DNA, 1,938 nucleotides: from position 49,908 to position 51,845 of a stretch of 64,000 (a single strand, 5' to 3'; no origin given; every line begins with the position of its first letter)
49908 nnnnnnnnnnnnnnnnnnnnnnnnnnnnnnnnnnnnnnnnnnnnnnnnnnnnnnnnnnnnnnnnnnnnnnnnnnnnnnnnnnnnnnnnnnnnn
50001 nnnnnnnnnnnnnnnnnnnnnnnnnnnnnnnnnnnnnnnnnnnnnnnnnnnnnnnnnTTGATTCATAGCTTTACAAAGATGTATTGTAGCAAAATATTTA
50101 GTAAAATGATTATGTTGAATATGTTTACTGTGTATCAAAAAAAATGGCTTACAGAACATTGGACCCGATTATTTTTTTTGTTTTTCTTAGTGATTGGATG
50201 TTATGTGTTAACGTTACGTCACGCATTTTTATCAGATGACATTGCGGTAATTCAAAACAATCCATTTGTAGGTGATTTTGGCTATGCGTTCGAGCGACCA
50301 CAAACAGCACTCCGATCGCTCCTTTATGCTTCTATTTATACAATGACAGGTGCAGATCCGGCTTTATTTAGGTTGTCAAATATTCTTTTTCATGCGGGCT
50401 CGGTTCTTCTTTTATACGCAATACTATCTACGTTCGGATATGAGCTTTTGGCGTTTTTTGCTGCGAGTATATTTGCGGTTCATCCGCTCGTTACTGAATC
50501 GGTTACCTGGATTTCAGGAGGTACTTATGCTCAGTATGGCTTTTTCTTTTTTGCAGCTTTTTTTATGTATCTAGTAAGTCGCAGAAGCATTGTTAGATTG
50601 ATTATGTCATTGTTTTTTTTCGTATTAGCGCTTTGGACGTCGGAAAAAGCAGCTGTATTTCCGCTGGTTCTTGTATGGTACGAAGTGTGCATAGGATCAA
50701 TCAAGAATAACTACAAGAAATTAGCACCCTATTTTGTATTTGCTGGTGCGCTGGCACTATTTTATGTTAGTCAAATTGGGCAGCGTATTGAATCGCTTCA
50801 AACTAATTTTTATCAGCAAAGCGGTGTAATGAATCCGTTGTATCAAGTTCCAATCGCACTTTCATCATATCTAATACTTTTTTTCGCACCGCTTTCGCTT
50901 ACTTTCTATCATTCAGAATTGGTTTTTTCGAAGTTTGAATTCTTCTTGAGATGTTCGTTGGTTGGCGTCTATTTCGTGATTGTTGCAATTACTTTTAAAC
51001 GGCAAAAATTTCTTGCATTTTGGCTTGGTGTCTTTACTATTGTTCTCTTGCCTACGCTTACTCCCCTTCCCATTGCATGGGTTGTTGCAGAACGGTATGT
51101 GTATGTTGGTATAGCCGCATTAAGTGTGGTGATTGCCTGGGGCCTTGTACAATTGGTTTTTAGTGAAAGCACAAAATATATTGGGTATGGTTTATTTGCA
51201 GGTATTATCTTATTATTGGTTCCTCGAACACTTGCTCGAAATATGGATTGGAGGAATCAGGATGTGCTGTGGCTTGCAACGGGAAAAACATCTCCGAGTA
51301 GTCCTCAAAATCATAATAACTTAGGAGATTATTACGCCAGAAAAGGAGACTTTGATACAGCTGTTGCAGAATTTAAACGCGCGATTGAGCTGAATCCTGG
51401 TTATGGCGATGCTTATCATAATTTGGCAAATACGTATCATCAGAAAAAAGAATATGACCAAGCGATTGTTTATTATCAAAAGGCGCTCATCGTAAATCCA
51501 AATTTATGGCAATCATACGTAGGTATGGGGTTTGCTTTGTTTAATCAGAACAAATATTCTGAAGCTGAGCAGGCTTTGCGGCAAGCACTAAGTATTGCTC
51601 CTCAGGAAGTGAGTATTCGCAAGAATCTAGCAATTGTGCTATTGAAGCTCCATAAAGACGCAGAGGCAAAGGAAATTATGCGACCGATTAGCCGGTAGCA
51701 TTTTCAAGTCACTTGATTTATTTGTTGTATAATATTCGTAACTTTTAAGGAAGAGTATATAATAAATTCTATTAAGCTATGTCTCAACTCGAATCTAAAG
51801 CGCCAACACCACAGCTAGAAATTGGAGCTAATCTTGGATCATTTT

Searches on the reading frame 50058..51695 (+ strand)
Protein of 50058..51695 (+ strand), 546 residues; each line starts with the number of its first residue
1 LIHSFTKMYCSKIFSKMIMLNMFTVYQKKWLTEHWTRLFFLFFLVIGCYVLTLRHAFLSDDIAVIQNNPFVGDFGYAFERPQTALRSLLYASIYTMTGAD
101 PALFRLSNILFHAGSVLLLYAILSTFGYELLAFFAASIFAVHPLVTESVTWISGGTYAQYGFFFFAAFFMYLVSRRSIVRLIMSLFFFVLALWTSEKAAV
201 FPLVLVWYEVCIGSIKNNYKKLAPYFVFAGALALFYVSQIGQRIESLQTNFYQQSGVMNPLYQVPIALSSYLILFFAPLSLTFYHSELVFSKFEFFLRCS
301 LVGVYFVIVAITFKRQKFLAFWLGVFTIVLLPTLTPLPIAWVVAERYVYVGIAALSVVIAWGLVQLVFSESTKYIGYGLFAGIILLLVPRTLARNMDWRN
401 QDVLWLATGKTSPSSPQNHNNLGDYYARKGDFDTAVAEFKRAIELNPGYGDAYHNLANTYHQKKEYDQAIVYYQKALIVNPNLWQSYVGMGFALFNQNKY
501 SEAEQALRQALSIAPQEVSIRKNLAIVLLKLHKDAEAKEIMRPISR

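Call 10: search_protein_families(library=pfam, proteins=[window:50058-51695:+], max_evalue=0.001)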
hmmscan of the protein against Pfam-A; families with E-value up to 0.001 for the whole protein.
window:50058-51695:+ (546 aa): 19 families
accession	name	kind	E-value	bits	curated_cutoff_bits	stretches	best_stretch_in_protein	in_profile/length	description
PF00515.34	TPR_1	-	5.1e-26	89.8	27.8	3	451-482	2-33/34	Tetratricopeptide repeat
PF07719.23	TPR_2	-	2.4e-25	87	27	3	451-482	2-33/34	Tetratricopeptide repeat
PF13431.12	TPR_17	-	2.8e-21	74.4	24.4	1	439-470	2-33/34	Tetratricopeptide repeat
PF13181.12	TPR_8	-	8.6e-21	72.7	25.7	3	451-482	2-33/34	Tetratricopeptide repeat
PF13424.12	TPR_12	-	2.6e-20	72.8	30.1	2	419-477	6-72/77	Tetratricopeptide repeat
PF13414.12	TPR_11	-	5.8e-18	64.7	26.8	2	423-463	1-41/42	TPR repeat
PF14559.12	TPR_19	-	8.3e-18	64.9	25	2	429-482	4-57/68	Tetratricopeptide repeat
PF13374.12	TPR_10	-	2.8e-15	56.2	27.5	1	451-478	3-30/42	Tetratricopeptide repeat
PF13428.12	TPR_14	-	3e-14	52.5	23.5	1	421-458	6-43/44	Tetratricopeptide repeat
PF13432.12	TPR_16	-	1.7e-13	51.2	32.7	1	421-477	2-58/65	Tetratricopeptide repeat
PF13176.12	TPR_7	-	1.3e-10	40.9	27.9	1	452-477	1-26/36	Tetratricopeptide repeat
PF13371.12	TPR_9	-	1.2e-08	35.2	35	1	457-520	2-65/73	Tetratricopeptide repeat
PF13174.12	TPR_6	-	1.8e-07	31.8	26.3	0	451-478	1-28/33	Tetratricopeptide repeat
PF24575.1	TPR_Slam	-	1.6e-06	28.9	35.2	0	490-539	53-102/104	Surface lipoprotein assembly modifier, N-terminal TPR repeats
PF23914.1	TPR_CcmH_CycH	-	9.4e-06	26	42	1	416-516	50-153/158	Cytochrome c-type biogenesis protein H TPR domain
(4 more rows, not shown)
